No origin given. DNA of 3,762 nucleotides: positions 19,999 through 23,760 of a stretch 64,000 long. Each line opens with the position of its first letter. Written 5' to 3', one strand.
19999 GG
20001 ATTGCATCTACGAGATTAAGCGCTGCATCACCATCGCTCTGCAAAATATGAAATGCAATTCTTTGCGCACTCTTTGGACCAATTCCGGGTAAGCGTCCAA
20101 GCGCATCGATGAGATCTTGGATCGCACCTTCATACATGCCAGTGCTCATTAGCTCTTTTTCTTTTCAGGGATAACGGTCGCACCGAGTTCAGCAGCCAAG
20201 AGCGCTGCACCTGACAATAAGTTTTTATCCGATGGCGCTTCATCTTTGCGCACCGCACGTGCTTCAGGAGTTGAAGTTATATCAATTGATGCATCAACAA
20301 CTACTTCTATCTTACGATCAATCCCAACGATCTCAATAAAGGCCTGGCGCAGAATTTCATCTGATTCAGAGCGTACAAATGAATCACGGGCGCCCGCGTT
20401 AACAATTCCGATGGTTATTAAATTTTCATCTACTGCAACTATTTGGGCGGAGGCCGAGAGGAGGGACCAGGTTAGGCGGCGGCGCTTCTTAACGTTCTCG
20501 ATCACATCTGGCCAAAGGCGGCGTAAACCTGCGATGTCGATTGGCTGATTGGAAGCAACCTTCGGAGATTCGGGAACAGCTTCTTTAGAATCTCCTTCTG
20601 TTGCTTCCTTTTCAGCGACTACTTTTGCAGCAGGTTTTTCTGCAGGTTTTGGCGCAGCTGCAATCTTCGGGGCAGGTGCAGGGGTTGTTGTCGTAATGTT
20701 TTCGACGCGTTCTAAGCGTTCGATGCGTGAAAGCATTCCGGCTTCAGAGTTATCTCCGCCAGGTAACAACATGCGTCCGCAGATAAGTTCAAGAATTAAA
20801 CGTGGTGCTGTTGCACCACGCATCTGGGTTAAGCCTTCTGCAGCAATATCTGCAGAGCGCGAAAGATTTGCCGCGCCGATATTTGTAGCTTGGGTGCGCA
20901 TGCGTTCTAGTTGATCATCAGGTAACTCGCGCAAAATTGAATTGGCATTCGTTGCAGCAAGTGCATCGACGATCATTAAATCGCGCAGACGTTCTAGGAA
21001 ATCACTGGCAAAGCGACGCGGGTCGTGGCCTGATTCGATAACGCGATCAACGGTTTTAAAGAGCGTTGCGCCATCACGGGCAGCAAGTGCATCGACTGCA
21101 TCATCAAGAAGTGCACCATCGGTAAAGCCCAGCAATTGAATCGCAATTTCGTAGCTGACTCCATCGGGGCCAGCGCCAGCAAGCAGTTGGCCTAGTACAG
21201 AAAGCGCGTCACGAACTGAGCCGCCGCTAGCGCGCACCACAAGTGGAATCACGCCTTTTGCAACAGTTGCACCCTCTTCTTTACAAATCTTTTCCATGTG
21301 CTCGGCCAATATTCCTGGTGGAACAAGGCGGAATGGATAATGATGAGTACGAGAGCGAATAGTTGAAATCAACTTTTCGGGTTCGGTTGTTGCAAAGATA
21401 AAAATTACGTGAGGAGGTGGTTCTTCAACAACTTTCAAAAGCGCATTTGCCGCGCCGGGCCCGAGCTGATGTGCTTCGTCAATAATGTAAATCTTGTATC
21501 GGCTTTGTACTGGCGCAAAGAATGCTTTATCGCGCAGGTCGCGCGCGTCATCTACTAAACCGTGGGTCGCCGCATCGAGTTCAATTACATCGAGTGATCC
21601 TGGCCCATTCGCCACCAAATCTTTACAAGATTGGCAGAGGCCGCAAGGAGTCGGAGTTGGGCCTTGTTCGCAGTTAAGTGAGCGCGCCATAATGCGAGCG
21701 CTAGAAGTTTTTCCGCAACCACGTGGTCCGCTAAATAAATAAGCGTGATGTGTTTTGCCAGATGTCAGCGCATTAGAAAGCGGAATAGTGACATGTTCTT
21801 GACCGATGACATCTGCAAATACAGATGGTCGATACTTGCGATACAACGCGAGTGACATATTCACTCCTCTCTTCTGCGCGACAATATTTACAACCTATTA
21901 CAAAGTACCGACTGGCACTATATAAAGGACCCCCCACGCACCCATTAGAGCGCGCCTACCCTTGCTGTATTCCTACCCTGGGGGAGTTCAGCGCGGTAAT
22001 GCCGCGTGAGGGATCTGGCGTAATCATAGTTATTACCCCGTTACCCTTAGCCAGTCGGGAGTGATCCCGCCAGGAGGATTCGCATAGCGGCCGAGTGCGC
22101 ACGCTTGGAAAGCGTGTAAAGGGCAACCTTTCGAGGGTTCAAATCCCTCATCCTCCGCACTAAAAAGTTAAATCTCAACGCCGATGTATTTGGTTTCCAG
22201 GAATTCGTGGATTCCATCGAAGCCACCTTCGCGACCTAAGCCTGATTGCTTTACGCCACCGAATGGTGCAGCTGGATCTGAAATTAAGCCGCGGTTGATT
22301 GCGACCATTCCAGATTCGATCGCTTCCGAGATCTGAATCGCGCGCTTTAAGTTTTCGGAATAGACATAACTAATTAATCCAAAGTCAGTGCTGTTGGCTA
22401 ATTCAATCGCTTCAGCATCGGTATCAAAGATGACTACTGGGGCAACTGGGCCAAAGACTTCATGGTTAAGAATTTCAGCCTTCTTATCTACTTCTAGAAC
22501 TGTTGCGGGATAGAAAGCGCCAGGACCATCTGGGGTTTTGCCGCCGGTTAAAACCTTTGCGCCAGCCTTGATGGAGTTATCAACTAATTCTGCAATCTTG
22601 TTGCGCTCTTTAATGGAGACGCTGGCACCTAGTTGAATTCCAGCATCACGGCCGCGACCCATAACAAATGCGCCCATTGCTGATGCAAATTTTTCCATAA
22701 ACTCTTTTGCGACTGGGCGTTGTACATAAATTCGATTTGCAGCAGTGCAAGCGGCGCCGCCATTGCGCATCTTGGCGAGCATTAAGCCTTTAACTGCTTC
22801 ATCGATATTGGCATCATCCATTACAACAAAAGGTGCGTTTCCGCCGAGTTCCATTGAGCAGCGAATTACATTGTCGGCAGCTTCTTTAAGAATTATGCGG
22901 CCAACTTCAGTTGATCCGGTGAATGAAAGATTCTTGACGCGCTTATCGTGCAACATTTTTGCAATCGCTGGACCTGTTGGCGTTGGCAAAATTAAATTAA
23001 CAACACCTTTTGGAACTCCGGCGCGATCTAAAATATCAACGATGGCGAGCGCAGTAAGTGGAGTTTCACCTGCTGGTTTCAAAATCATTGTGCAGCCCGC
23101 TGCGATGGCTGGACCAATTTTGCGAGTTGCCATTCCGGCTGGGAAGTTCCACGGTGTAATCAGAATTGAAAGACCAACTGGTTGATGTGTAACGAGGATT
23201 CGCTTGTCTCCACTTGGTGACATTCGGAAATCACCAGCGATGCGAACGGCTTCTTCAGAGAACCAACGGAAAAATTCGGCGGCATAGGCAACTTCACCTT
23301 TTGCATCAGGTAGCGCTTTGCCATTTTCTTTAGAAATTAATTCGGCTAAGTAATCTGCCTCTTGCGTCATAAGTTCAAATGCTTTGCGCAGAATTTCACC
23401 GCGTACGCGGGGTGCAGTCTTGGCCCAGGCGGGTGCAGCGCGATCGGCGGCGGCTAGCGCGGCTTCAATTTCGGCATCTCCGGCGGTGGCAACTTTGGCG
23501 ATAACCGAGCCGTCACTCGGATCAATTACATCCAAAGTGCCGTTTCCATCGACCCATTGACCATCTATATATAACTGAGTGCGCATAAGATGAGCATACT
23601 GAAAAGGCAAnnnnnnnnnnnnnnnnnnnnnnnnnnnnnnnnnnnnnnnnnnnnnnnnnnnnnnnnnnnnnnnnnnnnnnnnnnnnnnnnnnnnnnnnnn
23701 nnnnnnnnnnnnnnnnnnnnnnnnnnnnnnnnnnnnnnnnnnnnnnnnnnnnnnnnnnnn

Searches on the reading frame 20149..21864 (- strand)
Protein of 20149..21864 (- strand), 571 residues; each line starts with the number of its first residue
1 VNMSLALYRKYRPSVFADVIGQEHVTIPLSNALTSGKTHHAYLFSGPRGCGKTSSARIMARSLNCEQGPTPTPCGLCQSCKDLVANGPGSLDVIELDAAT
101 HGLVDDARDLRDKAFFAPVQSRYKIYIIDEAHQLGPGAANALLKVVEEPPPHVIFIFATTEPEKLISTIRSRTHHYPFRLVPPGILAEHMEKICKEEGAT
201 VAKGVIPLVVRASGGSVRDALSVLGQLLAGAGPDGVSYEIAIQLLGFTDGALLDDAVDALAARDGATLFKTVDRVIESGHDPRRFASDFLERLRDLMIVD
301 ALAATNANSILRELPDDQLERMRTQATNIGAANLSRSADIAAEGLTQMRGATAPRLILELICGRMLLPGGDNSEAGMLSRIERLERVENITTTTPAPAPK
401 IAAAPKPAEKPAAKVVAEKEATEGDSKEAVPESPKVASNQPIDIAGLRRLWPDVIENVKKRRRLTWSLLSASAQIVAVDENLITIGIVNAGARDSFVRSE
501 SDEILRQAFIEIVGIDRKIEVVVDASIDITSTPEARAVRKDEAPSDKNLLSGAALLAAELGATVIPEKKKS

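Call 58: search_protein_families(library=pfam, max_evalue=0.00001, proteins=[window:20149-21864:-])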
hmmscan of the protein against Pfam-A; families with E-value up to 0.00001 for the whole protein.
window:20149-21864:- (571 aa): 4 families
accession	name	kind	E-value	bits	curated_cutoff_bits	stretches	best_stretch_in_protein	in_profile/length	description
PF13177.12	DNA_pol3_delta2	-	6.6e-40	137.2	27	1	22-179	2-158/161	DNA polymerase III, delta subunit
PF00004.35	AAA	-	1e-11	45.8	21.2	1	43-173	2-123/131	ATPase family associated with various cellular activities (AAA)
PF12169.13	DNA_pol3_gamma3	-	2.2e-11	44.2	24.4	1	238-362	3-124/143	DNA polymerase III subunits gamma and tau domain III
PF22608.2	DNAX_ATPase_lid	-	9.7e-08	32.1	27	1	187-229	3-45/49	DNA polymerase III clamp loader subunit, ATPase lid domain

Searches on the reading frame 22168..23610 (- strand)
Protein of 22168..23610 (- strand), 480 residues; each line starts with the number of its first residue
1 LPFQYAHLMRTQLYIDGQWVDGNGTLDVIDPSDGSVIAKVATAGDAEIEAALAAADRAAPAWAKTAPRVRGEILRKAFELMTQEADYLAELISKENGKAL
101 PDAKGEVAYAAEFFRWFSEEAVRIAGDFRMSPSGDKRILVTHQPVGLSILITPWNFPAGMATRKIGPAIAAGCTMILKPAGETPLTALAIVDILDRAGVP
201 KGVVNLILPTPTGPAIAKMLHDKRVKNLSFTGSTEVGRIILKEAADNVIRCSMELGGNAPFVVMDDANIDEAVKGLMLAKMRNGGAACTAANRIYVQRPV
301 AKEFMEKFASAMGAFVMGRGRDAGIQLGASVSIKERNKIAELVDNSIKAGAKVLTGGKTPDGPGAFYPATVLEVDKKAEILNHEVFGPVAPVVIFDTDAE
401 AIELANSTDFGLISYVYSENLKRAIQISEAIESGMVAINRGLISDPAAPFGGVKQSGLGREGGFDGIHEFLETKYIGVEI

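Call 58: search_protein_families(library=pfam, max_evalue=0.00001, proteins=[window:22168-23610:-])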
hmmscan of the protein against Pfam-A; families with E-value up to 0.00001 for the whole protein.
window:22168-23610:- (480 aa): 1 family
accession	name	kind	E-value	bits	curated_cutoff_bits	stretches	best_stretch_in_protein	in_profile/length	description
PF00171.27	Aldedh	-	1.4e-151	505.6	23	1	19-476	1-461/461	Aldehyde dehydrogenase family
